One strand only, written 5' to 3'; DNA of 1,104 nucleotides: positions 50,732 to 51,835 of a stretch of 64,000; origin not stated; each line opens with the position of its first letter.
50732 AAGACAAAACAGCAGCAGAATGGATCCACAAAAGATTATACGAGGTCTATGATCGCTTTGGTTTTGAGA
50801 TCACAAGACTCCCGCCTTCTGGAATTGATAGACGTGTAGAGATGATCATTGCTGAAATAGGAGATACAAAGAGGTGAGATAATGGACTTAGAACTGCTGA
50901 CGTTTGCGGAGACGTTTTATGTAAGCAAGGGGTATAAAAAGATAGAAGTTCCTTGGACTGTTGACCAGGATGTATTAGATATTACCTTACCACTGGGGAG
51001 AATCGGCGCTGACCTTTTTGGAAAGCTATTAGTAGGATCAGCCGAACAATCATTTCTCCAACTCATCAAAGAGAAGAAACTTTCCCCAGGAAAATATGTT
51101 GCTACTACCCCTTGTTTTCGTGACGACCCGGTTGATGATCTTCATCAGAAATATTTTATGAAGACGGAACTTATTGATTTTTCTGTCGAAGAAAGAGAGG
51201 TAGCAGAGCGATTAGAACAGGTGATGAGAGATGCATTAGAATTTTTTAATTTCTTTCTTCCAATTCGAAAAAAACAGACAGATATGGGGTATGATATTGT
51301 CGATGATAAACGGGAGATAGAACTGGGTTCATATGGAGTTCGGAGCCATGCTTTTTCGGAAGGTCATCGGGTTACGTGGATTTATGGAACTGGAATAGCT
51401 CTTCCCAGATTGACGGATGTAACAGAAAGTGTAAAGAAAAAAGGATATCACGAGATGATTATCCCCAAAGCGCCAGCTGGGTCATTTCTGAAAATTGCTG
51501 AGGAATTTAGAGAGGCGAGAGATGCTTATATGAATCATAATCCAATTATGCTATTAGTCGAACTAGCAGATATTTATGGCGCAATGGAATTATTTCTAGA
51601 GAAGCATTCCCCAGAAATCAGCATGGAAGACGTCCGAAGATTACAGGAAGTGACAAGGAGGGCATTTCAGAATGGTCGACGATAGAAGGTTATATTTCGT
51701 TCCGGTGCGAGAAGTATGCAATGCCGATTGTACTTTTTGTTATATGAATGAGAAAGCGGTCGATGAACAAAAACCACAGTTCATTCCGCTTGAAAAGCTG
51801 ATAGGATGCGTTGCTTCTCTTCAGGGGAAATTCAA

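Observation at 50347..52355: Tightly coupled three-gene cassette (P-loop kinase-like / SerRS-like-MazG fusion / small radical SAM) with divergent TrmB-like regulator: candidate undescribed nucleotide-directed system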

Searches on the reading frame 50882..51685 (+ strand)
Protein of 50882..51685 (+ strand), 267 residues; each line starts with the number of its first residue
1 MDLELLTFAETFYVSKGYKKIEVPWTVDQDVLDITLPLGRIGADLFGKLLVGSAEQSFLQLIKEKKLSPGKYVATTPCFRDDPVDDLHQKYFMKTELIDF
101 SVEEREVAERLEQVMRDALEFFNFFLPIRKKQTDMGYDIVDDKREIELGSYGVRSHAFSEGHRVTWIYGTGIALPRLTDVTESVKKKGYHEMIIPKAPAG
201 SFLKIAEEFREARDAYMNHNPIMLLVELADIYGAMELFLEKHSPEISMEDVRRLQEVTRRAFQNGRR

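Call 3: search_protein_families(library=pfam, proteins=[window:50882-51685:+], max_evalue=1)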
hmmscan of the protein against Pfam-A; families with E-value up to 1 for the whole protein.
window:50882-51685:+ (267 aa): 4 families
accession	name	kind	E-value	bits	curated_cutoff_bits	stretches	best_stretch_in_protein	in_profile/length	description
PF01409.25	tRNA-synt_2d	-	0.0043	17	19.8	1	60-135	94-167/246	tRNA synthetases class II core domain (F)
PF00587.30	tRNA-synt_2b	-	0.022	15.2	29.3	1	56-133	19-103/179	tRNA synthetase class II core domain (G, H, P, S and T)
PF00152.25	tRNA-synt_2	-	0.088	12.3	25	1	51-121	75-143/308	tRNA synthetases class II (D, K and N)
PF04664.18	OGFr_N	-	0.16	11.9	22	1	94-132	144-182/208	Opioid growth factor receptor (OGFr) conserved region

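Call 4: search_protein_families(library=ncbifam, proteins=[window:50882-51685:+], max_evalue=1)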
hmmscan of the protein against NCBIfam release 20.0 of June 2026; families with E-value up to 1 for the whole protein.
window:50882-51685:+ (267 aa): 3 families
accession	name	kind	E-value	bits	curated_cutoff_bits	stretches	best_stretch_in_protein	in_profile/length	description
TIGR02367.1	PylS_Cterm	equivalog_domain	0.005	16.2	178.15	1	69-185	104-223/242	pyrrolysine--tRNA(Pyl) ligase large subunit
TIGR00468.1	pheS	equivalog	0.0083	15.4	237.45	1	59-124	170-233/324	phenylalanine--tRNA ligase subunit alpha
TIGR00414.1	serS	equivalog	0.011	14.8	301.65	1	5-122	179-311/418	serine--tRNA ligase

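Call 5: search_protein_families(library=padloc, proteins=[window:50882-51685:+], max_evalue=1)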
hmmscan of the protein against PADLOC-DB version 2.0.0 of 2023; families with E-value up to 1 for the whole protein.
window:50882-51685:+ (267 aa): 0 families

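Call 6: search_solved_structures(query=window:50882-51685:+, max_evalue=10, show_alignments=3)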
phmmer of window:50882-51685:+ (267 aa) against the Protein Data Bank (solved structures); distinct sequences matched with E-value up to 10: 3.
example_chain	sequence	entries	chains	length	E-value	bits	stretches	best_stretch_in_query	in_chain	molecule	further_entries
5jgh_A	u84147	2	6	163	0.071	15.6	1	185-233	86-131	ARS-binding factor 2, mitochondrial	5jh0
2dq3_A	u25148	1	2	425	0.15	14.5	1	4-130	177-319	Seryl-tRNA synthetase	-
9y7k_B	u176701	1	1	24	0.89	12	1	115-134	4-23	Non-structural S NLS peptide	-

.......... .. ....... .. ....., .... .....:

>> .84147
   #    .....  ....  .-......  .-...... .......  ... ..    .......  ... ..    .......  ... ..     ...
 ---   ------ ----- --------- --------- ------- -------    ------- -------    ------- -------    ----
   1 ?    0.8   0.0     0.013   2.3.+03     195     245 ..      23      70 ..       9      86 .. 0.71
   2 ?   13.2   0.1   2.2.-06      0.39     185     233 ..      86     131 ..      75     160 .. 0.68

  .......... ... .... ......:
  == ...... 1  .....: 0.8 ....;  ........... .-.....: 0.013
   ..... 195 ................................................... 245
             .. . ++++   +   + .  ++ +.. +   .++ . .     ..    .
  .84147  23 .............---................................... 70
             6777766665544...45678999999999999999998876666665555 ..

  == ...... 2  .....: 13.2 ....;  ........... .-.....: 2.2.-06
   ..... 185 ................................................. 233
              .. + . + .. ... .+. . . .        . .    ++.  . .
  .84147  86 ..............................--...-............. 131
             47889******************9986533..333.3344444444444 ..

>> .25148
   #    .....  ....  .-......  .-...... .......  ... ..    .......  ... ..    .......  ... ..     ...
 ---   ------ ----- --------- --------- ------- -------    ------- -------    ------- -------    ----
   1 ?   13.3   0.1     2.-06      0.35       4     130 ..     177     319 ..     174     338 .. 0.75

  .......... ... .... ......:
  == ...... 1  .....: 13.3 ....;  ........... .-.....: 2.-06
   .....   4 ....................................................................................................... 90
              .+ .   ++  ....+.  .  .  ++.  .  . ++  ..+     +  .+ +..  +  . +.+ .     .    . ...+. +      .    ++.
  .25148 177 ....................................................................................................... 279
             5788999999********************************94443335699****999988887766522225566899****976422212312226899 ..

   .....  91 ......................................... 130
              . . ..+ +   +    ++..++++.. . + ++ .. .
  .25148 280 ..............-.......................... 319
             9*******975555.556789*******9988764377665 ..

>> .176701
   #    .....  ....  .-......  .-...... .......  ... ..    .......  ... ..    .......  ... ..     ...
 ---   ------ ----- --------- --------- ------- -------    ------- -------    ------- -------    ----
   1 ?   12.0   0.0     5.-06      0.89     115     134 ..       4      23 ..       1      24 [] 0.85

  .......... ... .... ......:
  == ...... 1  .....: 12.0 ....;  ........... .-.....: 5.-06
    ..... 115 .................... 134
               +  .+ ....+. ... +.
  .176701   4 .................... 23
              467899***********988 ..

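Call 9: find_homologous_proteins(query=window:50882-51685:+, max_evalue=0.001)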
Query window:50882-51685:+ (267 aa): 1540 proteins with E <= 0.001 among 2971 candidates; the best 120 are listed.
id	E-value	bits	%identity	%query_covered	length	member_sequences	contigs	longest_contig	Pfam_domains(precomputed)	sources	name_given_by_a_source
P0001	1.3e-174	597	100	100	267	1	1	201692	-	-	-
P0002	7.8e-132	456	76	100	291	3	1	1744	-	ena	-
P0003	3.1e-118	412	68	100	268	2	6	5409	-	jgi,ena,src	-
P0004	5.9e-118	411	67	100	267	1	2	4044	-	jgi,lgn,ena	-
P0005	1.8e-115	403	66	100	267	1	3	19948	PF01409.26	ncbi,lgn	-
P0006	1.7e-113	396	65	100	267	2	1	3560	-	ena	-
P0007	2.2e-113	396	67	100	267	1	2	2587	-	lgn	-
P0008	3.0e-113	395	65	100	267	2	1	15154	-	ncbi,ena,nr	ncbi:MAG TPA: hypothetical protein VJI32_06440 [Candidatus Nanoarchaeia archaeon]|nr:hypothetical pr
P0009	1.1e-112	394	65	100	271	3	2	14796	-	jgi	-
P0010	2.9e-112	392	66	100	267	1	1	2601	-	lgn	-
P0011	4.4e-112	392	65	100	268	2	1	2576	-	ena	-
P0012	4.5e-112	392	65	100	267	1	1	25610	-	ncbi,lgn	-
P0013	1.3e-110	387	64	100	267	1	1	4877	PF01409.26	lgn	-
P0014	7.3e-108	378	62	100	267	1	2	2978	-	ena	-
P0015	3.3e-97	343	57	100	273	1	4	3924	-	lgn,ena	-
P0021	1.1e-64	236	45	100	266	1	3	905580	-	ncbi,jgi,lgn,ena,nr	ncbi:MAG TPA: hypothetical protein PLI45_02265 [Candidatus Woesebacteria bacterium]|nr:hypothetical 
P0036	8.0e-61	224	45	100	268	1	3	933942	-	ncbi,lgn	-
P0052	9.3e-58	214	43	96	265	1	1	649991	-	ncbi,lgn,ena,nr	ncbi:Hypothetical protein KVN_LOCUS328 [uncultured virus]|nr:Hypothetical protein KVN_LOCUS328 [uncu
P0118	3.3e-37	146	46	67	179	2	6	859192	-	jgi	jgi:seryl-tRNA synthetase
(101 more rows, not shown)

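Call 11: find_encoding_contigs(protein=P0021, flank=6000, max_places=3)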
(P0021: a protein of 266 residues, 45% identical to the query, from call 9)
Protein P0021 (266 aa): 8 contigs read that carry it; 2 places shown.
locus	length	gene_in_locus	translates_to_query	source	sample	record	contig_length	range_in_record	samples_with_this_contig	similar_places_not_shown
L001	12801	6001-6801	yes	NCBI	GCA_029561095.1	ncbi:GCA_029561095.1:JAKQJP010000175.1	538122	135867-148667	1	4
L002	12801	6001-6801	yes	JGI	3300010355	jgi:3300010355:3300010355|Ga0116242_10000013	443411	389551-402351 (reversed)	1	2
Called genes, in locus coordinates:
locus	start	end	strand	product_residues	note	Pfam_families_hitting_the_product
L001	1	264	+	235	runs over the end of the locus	PF01476:LysM, PF23473:LysM3_LYK4_5 (weak), PF03734:YkuD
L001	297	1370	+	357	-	PF01368:DHH, PF02272:DHHA1 (faint)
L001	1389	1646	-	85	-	PF18893:DUF5652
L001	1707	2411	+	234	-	PF02963:EcoRI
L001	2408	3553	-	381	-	PF02086:MethyltransfD12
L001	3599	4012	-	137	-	PF03130:HEAT_PBS (faint)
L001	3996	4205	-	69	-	PF12844:HTH_19, PF01381:HTH_3, PF13443:HTH_26 (weak)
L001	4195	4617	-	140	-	PF09946:DUF2178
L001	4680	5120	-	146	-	PF22811:Zn_ribbon_NrdR, PF03477:ATP-cone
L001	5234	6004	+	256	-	PF04055:Radical_SAM (weak)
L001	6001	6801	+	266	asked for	-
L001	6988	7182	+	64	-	PF17253:DUF5320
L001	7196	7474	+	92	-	PF02001:DUF134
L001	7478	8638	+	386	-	PF07907:YibE_F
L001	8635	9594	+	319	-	PF01522:Polysacc_deac_1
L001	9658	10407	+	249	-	PF02535:Zip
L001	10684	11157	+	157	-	PF03449:GreA_GreB_N, PF01272:GreA_GreB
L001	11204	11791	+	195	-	-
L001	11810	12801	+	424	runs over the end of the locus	PF02403:Seryl_tRNA_N, PF00587:tRNA-synt_2b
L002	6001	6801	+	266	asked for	-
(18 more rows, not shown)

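Call 12: find_encoding_contigs(protein=P0012, flank=6000, max_places=2)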
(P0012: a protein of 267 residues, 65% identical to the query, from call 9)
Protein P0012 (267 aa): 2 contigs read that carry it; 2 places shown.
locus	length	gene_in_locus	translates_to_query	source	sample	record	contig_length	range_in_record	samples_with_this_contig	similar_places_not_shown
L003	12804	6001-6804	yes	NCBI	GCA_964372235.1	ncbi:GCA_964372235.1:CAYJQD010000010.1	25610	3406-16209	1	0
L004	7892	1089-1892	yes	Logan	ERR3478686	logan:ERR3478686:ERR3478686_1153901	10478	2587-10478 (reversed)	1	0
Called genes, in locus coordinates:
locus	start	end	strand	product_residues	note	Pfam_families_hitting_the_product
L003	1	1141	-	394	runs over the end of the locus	PF01490:Aa_trans, PF03222:Trp_Tyr_perm, PF03845:Spore_permease (weak), PF13520:AA_permease_2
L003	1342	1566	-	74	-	PF04024:PspC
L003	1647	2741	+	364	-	PF01137:RTC, PF05189:RTC_insert (weak)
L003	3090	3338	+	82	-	PF00736:EF1_GNE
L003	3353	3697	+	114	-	-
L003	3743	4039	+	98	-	-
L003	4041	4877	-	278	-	-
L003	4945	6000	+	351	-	PF13521:AAA_28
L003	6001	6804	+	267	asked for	-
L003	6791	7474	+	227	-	PF04055:Radical_SAM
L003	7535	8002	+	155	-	PF01161:PBP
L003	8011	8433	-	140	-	PF01641:SelR, PF24046:At4g08330 (faint)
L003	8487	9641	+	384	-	PF07690:MFS_1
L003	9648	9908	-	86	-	PF09722:Xre_MbcA_ParS_C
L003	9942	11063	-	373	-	PF02005:TRM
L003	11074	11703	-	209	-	PF01168:Ala_racemase_N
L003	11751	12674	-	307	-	PF00702:Hydrolase, PF13419:HAD_2 (faint)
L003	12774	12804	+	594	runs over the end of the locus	PF00009:GTP_EFTU, PF01926:MMR_HSR1 (weak), PF03144:GTP_EFTU_D2 (weak), PF11987:IF-2, PF14578:GTP_EFTU_D4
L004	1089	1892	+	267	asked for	-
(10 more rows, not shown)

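Call 16: find_encoding_contigs(protein=P0052, flank=6000, max_places=2)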
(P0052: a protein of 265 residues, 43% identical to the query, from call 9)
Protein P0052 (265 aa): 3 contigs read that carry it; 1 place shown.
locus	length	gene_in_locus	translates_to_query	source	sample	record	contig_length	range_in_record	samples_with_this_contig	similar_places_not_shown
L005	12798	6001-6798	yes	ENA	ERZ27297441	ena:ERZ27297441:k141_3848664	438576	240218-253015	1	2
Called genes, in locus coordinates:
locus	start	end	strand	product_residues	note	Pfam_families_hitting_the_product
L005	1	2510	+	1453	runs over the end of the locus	PF03477:ATP-cone, PF00317:Ribonuc_red_lgN, PF02867:Ribonuc_red_lgC, PF14890:Intein_splicing, PF02867:Ribonuc_red_lgC, PF14890:Intein_splicing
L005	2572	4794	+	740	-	PF13637:Ank_4 (faint), PF00023:Ank (faint), PF13606:Ank_3 (faint), PF12796:Ank_2, PF13857:Ank_5 (weak)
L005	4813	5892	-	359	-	PF14716:HHH_8, PF14520:HHH_5 (faint), PF00633:HHH (faint), PF10391:DNA_pol_lambd_f, PF14792:DNA_pol_B_palm, PF14791:DNA_pol_B_thumb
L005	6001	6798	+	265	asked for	-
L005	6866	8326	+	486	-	PF00443:UCH, PF13423:UCH_1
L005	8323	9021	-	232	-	PF09445:Methyltransf_15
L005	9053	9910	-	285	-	-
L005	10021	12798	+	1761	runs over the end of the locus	PF03104:DNA_pol_B_exo1, PF00136:DNA_pol_B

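Call 17: find_encoding_contigs(protein=P0036, flank=6000, max_places=2)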
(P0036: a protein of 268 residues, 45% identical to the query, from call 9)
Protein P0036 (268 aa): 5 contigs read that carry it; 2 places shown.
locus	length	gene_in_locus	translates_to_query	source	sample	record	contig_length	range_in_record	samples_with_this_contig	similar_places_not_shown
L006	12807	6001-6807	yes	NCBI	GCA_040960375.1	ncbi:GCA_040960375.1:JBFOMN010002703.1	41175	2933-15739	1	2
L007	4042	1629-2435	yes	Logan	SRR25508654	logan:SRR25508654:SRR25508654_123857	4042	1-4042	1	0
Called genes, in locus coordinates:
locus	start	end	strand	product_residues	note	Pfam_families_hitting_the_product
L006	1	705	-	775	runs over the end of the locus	PF02359:CDC48_N, PF02933:CDC48_2 (weak), PF00004:AAA, PF05496:RuvB_N (weak), PF07724:AAA_2 (weak), PF17862:AAA_lid_3, PF00004:AAA, PF17862:AAA_lid_3, +26 more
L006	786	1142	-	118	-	-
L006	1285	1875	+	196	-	-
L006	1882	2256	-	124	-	-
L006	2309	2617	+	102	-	PF02150:Zn_ribbon_RPB9 (faint), PF01096:Zn_ribbon_TFIIS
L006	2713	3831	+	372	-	PF00303:Thymidylat_synt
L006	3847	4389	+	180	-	PF00186:DHFR_1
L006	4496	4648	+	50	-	-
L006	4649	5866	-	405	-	PF13401:AAA_22 (faint), PF00437:T2SSE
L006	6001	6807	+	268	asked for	-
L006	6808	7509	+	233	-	PF04055:Radical_SAM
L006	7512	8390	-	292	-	-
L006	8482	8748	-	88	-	-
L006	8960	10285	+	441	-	PF02403:Seryl_tRNA_N, PF00587:tRNA-synt_2b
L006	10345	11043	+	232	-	PF01255:Prenyltransf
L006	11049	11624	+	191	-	PF00485:PRK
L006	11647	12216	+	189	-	PF00334:NDK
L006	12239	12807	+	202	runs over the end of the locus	PF00149:Metallophos, PF12850:Metallophos_2, PF14582:Metallophos_3 (faint)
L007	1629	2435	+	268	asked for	-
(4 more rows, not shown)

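Call 18: find_encoding_contigs(protein=P0118, flank=6000, max_places=2)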
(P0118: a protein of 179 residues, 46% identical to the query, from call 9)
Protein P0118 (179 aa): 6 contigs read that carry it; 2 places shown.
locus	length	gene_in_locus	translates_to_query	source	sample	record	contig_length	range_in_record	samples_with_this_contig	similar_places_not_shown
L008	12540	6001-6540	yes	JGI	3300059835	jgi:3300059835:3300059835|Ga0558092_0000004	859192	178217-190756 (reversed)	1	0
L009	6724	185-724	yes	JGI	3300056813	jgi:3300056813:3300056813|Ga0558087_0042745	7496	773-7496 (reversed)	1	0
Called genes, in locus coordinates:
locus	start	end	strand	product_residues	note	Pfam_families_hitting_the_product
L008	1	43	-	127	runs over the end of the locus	-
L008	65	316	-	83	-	-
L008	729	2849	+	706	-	PF00512:HisKA (weak), PF02518:HATPase_c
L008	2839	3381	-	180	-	-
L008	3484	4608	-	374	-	PF04536:TPM_phosphatase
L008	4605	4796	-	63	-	-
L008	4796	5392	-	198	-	PF04011:LemA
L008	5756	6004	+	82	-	-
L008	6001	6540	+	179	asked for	-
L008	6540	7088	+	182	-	-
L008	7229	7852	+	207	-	PF19474:DUF6011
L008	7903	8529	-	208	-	PF00226:DnaJ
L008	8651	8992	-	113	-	-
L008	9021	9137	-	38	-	-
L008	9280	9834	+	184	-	PF13521:AAA_28 (weak)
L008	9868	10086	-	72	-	-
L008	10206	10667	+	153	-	PF02308:MgtC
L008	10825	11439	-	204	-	-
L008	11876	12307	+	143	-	PF00072:Response_reg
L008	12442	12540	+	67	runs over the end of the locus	-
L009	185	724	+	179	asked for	-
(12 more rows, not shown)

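Call 22: predict_structure(alignment_id=A1)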
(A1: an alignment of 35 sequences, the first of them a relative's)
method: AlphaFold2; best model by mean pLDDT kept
length: 267 residues; sequences in the alignment: 35
mean_pLDDT: 94.4   pTM: 0.89
mean pLDDT of the five models: 94.4, 92.8, 92.0, 91.7, 91.4
residues with pLDDT >= 90: 224; 70-90: 42; 50-70: 1; < 50: 0
segments of 3 or more residues with pLDDT < 50: none
pLDDT, mean of each block of 10 residues (from residue 1): 92 97 97 92 92 97 97 96 80 96 91 98 97 97 96 95 95 95 88 94 96 96 98 98 96 91 87
secondary structure, 60 per line:
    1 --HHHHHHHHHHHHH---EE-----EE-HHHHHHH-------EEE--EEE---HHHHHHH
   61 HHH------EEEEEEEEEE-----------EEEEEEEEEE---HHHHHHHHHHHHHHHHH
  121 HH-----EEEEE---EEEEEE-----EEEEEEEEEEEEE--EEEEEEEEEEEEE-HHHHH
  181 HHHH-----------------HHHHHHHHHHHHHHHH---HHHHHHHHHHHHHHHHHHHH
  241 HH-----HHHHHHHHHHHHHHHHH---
elements in order: H3-15 H29-35 E43-45 E48-50 H54-63 E70-79 E91-100 H104-122 E128-132 E136-141 E147-159 E162-174 H176-184 H202-217 H221-242 H248-264

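Call 25: fold_search(model_id=the predicted structure, library=pdb)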
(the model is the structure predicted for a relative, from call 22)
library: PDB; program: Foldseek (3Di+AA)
matches with E <= 10: 1229; with E <= 0.001: 640
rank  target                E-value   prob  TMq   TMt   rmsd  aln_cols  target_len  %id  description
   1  2znj_A                2.2e-09  1.00  0.53  0.51   5.0       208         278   18  Crystal structure of Pyrrolysyl-tRNA synthetase from Desulfitobacterium hafniense (released 2008-12-30)
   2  5k1x                  2.3e-09  1.00  0.52  0.51   5.8       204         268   17  Catalytic domain of polyspecific pyrrolysyl-tRNA synthetase mutant Y306A/N346A/C348A/Y384F in complex with AMPPNP (released 2016-10-19)
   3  4cs4                  3.3e-09  1.00  0.52  0.52   5.6       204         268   17  Catalytic domain of Pyrrolysyl-tRNA synthetase mutant Y306A, Y384F in complex with AMPPNP (released 2014-04-30)
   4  5k1p                  3.5e-09  1.00  0.51  0.51   4.6       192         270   18  Catalytic domain of polyspecific pyrrolysyl-tRNA synthetase mutant N346A/C348A in complex with AMPPNP (released 2016-10-19)
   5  6x94                  4.2e-09  1.00  0.54  0.36   4.1       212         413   22  An orthogonal seryl-tRNA synthetase/tRNA pair for noncanonical amino acid mutagenesis in Escherichia coli (released 2020-11-04)
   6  3vqx_A                4.2e-09  1.00  0.50  0.52   5.5       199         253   18  Crystal structure of the catalytic domain of pyrrolysyl-tRNA synthetase in triclinic crystal form (released 2013-01-02)
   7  4cs3                  6.7e-09  1.00  0.51  0.51   4.6       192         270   18  Catalytic domain of Pyrrolysyl-tRNA synthetase mutant Y306A, Y384F in complex with an adenylated furan-bearing noncanoni (released 2014-04-30)
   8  3dsq_B                6.7e-09  1.00  0.52  0.49   4.4       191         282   18  Structure of Desulfitobacterium hafniense PylSc, a pyrrolysyl tRNA synthetase (released 2008-08-12)
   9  9drs_D                1.0e-08  1.00  0.50  0.41   4.6       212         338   14  Crystal structure of M. tuberculosis PheRS-tRNA complex bound to inhibitor D-116 (released 2025-02-12)
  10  6lya                  1.1e-08  1.00  0.53  0.54   5.1       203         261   18  PylRS C-terminus domain mutant bound with 1-Methyl-L-tryptophan and AMPNP (released 2020-07-08)
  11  8ke4                  1.2e-08  1.00  0.53  0.54   4.1       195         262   19  PylRS C-terminus domain mutant bound with D-3-bromophenylalanine and AMPNP (released 2023-11-01)
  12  6jp2_A                1.2e-08  1.00  0.50  0.49   5.5       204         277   17  Crystal structure of pyrrolysyl-tRNA synthetase from Methanomethylophilus alvus (released 2019-05-22)
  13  3lsq_B                1.3e-08  1.00  0.57  0.35   4.0       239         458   17  Trypanosoma brucei seryl-tRNA synthetase (released 2010-03-02)
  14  3dsq_A                1.3e-08  1.00  0.54  0.52   4.0       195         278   20  Structure of Desulfitobacterium hafniense PylSc, a pyrrolysyl tRNA synthetase (released 2008-08-12)
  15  4q6g                  1.3e-08  1.00  0.52  0.52   5.4       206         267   17  Crystal Structure of the C-terminal domain of AcKRS-1 bound with N-acetyl-lysine and ADPNP (released 2014-11-12)
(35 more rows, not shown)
